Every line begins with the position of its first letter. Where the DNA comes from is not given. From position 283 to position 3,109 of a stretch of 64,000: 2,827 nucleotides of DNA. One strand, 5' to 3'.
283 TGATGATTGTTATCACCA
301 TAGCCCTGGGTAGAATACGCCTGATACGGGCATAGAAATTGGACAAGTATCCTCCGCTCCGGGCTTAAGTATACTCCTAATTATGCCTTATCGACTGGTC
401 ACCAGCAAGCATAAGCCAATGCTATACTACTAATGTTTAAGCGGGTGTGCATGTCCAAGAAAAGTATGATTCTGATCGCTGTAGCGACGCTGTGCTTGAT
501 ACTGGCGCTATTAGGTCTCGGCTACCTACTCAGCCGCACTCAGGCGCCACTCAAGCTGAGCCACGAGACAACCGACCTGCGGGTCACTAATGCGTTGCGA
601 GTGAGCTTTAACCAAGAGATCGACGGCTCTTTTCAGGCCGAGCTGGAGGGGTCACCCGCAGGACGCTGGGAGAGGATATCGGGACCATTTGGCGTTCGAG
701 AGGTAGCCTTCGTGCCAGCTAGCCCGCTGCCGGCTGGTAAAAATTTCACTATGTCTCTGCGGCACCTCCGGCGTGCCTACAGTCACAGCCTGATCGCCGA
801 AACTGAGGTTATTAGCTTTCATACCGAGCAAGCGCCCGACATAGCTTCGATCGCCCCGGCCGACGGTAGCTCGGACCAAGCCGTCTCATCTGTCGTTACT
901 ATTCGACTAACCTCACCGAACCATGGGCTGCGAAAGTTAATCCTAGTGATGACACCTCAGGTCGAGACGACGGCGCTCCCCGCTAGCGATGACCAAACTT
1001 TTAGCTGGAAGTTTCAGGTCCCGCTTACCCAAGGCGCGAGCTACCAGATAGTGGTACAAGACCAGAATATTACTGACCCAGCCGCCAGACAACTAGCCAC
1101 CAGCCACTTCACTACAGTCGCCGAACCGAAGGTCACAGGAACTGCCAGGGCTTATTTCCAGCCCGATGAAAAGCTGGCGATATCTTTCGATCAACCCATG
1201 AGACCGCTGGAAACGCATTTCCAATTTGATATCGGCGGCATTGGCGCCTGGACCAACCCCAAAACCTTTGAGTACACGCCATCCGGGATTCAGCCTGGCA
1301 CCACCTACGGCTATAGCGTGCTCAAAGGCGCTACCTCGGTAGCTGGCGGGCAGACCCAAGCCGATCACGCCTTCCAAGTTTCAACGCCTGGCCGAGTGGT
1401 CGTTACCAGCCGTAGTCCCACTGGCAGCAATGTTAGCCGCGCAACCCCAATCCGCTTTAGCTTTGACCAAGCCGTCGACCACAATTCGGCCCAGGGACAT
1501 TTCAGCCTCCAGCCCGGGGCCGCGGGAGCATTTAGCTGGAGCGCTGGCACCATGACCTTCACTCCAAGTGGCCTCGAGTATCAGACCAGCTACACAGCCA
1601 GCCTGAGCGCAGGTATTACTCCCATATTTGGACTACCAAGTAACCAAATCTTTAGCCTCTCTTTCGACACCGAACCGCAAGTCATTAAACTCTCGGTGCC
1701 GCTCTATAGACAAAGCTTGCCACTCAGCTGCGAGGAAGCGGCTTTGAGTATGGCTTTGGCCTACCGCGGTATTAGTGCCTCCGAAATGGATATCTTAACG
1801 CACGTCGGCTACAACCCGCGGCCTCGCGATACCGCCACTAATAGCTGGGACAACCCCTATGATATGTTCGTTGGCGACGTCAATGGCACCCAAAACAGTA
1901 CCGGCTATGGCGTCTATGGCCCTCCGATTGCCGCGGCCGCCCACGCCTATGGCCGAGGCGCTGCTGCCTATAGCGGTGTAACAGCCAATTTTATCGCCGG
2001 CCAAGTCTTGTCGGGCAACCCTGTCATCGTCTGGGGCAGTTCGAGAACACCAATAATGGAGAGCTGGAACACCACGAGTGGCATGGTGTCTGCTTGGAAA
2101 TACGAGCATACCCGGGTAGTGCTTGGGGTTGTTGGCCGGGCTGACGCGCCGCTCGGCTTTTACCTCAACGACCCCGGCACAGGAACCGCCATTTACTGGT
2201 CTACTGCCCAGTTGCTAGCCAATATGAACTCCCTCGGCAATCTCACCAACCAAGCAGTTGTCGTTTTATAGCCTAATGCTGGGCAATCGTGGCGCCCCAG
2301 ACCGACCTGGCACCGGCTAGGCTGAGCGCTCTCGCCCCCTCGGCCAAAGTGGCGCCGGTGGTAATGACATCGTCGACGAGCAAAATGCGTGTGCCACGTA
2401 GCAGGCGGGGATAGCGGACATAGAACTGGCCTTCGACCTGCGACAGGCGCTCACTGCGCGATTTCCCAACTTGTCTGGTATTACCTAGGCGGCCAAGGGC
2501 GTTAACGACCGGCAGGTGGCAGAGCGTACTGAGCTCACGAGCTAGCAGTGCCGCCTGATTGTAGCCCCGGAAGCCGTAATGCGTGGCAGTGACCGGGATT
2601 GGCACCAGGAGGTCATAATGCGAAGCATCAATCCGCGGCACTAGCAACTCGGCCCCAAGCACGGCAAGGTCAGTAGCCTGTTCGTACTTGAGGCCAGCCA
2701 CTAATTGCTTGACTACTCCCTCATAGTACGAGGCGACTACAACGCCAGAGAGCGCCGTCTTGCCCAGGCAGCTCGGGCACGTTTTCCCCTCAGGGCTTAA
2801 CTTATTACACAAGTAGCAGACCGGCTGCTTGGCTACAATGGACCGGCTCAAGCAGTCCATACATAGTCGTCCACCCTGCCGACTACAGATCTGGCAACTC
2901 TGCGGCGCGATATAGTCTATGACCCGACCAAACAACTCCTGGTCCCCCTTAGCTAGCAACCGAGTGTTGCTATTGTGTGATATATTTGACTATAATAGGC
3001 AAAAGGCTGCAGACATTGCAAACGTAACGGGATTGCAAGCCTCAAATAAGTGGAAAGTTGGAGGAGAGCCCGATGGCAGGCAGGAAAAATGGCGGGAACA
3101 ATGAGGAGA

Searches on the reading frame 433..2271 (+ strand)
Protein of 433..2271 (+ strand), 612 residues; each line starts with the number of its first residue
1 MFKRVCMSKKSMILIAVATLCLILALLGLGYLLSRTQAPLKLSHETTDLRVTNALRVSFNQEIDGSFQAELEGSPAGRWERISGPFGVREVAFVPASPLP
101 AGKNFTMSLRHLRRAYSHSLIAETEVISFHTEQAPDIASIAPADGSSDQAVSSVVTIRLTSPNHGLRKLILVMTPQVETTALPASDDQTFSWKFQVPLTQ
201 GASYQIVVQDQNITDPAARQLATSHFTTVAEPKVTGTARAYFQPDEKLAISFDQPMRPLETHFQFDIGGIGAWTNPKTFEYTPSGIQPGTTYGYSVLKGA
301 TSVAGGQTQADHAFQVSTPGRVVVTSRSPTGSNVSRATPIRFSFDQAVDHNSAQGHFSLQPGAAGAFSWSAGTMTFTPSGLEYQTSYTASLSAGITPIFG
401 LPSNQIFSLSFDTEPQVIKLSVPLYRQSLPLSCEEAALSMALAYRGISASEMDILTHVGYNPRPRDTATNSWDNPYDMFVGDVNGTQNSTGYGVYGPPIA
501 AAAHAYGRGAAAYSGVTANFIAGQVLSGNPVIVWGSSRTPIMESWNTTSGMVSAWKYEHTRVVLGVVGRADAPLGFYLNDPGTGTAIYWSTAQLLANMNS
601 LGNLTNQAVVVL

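Call 6: search_protein_families(library=pfam, proteins=[window:433-2271:+])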
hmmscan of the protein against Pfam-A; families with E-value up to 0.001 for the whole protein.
window:433-2271:+ (612 aa): 3 families
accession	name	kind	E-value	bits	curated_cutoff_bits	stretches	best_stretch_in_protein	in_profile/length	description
PF13205.12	Big_5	-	8.5e-20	71.9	23.6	2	321-413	6-105/105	Bacterial Ig-like domain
PF13529.12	Peptidase_C39_2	-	2.1e-18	67.7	24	1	420-581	1-142/143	Peptidase_C39 like family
PF17964.7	Big_10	-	2.5e-06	28.2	22.9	0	287-370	50-135/164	Bacterial Ig domain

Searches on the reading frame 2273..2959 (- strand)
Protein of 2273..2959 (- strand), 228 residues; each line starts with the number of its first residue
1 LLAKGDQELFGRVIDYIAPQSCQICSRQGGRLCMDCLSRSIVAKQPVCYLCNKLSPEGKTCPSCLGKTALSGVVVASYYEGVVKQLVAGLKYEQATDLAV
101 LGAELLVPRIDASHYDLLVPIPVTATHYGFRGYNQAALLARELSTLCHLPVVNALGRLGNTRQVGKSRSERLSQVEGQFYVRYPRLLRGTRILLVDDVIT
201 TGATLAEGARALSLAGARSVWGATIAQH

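Call 6: search_protein_families(library=pfam, proteins=[window:2273-2959:-])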
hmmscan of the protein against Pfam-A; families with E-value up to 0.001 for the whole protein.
window:2273-2959:- (228 aa): 2 families
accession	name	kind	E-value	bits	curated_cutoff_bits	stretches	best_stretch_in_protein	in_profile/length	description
PF00156.33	Pribosyltran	-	5.6e-07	29.4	26.3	1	136-225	44-123/158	Phosphoribosyl transferase domain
PF18912.6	DZR_2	-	2.3e-06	27.8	27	1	13-65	1-56/56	Double zinc ribbon domain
